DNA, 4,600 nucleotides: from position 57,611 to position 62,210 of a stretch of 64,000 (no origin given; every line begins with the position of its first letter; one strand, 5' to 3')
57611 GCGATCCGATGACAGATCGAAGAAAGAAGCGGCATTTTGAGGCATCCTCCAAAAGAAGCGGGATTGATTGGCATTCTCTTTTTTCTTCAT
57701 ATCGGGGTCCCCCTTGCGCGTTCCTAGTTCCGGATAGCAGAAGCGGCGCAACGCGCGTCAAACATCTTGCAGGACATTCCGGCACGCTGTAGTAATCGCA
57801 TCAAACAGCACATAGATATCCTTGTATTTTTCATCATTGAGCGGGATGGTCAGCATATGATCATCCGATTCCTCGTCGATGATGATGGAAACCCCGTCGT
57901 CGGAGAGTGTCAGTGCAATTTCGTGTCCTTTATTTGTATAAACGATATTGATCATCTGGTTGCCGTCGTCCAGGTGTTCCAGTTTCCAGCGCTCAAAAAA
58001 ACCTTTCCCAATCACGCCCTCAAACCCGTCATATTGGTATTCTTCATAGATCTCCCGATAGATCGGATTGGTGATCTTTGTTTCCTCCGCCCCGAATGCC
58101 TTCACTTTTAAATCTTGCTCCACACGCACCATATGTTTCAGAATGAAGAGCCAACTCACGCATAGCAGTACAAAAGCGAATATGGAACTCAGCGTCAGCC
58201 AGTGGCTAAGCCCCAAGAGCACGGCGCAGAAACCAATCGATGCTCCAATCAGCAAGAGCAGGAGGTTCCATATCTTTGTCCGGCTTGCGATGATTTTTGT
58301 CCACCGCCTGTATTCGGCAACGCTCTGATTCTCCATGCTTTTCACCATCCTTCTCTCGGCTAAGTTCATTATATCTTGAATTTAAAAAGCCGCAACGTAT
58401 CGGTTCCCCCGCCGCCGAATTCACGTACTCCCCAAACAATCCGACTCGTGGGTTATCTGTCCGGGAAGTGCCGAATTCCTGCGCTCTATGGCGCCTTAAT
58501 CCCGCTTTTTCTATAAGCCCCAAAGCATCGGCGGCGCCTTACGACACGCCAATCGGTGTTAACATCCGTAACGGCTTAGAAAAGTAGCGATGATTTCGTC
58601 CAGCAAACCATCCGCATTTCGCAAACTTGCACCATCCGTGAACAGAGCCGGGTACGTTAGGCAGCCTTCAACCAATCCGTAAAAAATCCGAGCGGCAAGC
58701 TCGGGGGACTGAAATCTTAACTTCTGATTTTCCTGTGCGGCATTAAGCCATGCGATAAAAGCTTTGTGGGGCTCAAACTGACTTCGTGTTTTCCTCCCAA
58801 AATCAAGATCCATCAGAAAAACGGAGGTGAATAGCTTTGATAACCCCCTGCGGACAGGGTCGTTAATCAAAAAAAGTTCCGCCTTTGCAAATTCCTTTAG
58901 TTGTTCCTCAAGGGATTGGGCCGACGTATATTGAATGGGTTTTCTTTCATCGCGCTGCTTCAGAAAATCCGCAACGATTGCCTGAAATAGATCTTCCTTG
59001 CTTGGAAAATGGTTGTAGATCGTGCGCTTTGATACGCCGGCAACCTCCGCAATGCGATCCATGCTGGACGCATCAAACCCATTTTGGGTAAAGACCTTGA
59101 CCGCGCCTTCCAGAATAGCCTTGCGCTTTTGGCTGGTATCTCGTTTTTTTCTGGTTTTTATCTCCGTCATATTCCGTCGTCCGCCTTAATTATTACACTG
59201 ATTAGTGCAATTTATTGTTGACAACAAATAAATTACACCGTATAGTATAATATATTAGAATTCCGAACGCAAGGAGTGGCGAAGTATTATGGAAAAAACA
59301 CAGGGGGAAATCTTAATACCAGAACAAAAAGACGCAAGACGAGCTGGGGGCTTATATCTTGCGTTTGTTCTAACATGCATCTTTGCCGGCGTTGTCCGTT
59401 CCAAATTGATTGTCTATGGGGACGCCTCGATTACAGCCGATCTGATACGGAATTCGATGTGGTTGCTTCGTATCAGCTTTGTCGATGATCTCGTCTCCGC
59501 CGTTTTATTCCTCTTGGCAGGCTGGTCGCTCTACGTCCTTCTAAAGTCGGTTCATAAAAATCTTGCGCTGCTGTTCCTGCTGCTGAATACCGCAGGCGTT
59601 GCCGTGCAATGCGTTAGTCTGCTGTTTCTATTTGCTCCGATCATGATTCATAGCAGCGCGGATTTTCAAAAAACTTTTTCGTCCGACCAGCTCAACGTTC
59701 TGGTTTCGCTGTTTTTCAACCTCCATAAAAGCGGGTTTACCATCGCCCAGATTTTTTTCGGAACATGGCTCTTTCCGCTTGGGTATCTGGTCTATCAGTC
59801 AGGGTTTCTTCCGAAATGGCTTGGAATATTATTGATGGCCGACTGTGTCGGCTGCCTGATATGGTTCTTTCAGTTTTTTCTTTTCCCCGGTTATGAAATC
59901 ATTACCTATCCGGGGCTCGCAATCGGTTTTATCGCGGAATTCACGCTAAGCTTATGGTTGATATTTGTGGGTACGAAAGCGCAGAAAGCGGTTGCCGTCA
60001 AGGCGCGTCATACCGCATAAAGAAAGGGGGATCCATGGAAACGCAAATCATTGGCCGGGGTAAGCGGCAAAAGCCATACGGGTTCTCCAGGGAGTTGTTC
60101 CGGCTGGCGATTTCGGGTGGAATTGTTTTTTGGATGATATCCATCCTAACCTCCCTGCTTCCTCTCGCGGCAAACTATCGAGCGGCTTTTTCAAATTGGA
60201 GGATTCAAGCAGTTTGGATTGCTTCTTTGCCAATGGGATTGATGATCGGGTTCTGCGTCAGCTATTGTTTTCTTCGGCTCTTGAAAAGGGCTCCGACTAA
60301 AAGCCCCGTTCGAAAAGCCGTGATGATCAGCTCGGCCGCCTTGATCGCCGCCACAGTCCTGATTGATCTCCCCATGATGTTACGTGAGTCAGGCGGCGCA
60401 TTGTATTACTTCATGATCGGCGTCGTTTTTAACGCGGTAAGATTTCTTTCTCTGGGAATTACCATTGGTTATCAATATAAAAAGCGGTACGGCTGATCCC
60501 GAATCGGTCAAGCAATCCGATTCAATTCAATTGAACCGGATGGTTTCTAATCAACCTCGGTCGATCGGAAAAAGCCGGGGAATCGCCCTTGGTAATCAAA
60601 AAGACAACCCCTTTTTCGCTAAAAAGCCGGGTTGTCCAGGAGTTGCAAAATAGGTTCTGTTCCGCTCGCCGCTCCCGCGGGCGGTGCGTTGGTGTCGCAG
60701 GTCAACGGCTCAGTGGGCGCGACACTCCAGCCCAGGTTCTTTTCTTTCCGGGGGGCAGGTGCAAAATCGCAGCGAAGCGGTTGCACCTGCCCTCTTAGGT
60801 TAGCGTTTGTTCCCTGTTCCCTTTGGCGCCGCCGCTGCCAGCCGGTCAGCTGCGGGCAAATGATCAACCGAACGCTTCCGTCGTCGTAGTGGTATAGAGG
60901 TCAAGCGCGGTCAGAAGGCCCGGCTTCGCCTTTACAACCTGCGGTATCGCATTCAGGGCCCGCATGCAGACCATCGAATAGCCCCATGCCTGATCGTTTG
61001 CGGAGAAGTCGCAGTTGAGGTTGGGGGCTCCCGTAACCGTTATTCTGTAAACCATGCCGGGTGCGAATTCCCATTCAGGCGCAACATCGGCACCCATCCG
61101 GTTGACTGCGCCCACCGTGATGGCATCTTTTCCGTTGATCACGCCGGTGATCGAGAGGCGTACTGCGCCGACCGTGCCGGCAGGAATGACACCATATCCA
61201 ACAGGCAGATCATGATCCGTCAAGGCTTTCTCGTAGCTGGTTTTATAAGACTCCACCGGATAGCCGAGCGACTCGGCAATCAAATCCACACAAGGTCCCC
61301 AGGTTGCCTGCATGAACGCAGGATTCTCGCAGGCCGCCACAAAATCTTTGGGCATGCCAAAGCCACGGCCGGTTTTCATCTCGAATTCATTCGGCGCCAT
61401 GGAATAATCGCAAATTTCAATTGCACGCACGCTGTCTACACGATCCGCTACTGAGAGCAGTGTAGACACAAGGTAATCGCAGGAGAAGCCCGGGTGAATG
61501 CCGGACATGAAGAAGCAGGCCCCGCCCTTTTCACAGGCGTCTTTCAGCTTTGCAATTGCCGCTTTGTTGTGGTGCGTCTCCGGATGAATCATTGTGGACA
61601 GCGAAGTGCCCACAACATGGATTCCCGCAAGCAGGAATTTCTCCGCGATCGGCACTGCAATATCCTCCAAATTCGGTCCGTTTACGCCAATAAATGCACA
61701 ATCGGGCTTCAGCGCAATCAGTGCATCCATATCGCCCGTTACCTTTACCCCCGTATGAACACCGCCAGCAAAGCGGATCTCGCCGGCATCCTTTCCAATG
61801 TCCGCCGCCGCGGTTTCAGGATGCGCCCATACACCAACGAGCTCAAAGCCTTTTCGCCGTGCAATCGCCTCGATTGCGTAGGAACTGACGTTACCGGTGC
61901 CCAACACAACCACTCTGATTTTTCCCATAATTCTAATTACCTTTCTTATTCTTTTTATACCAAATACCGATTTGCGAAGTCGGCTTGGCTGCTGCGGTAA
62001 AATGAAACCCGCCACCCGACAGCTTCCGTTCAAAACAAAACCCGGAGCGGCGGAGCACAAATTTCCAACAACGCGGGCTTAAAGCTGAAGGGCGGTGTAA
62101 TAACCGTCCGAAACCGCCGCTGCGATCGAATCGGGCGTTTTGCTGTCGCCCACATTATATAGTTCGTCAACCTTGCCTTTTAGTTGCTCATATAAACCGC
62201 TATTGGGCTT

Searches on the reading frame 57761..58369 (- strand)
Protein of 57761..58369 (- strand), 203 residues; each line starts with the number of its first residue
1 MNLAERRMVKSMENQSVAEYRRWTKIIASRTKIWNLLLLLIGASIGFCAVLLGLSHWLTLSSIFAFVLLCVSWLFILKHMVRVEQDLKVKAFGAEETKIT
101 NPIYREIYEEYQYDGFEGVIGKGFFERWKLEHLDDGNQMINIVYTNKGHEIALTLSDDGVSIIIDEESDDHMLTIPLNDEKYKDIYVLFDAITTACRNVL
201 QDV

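Call 21: search_protein_families(library=ncbifam, proteins=[window:57761-58369:-], max_evalue=0.00001)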
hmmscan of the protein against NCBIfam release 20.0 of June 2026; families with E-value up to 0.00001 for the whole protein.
window:57761-58369:- (203 aa): 0 families

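Call 48: search_protein_families(library=pfam, proteins=[window:57761-58369:-], max_evalue=0.001)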
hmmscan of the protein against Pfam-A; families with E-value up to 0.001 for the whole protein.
window:57761-58369:- (203 aa): 1 family
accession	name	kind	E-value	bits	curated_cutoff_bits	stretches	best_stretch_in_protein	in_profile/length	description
PF24838.2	8xMP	-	2.4e-05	24.6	30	1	24-111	12-103/136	Octameric membrane protein family (8xMP)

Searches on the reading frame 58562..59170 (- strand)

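Call 48: search_protein_families(library=pfam, proteins=[window:58562-59170:-], max_evalue=0.001)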
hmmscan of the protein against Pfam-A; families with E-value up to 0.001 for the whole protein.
window:58562-59170:- (203 aa): 2 families
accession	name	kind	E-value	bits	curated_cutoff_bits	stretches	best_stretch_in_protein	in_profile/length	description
PF00440.29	TetR_N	-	2.1e-19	69.4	24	1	19-65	1-47/47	Bacterial regulatory proteins, tetR family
PF14246.11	TetR_C_7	-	2.3e-11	44.1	22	1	89-202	1-118/119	AefR-like transcriptional repressor, C-terminal domain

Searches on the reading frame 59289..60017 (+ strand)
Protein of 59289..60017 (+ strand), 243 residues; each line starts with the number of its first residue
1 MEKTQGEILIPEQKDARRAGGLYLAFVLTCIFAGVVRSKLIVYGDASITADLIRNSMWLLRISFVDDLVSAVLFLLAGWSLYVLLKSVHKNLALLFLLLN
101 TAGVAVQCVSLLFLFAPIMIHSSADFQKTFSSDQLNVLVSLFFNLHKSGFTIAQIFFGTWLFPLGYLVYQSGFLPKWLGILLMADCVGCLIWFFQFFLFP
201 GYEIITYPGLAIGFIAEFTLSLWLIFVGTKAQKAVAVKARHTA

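Call 48: search_protein_families(library=pfam, proteins=[window:59289-60017:+], max_evalue=0.001)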
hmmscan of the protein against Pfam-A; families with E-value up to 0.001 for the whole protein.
window:59289-60017:+ (243 aa): 1 family
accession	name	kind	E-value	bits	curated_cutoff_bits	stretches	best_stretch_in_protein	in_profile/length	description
PF14329.11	DUF4386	-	7.2e-46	157.2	27.6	1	19-228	2-210/210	Domain of unknown function (DUF4386)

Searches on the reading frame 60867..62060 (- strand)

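Call 48: search_protein_families(library=pfam, proteins=[window:60867-62060:-], max_evalue=0.001)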
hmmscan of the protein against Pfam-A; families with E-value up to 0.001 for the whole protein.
window:60867-62060:- (398 aa): 3 families
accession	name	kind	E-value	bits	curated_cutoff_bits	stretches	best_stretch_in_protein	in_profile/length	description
PF19328.4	DAP_DH_C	-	6e-12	46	23.3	1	192-391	1-193/206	2,4-diaminopentanoate dehydrogenase C-terminal domain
PF01408.29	GFO_IDH_MocA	-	6.4e-06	27.3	24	1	48-150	1-90/120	Oxidoreductase family, NAD-binding Rossmann fold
PF01113.26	DapB_N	-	0.00085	19.8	25.6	0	48-117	1-67/124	Dihydrodipicolinate reductase, N-terminus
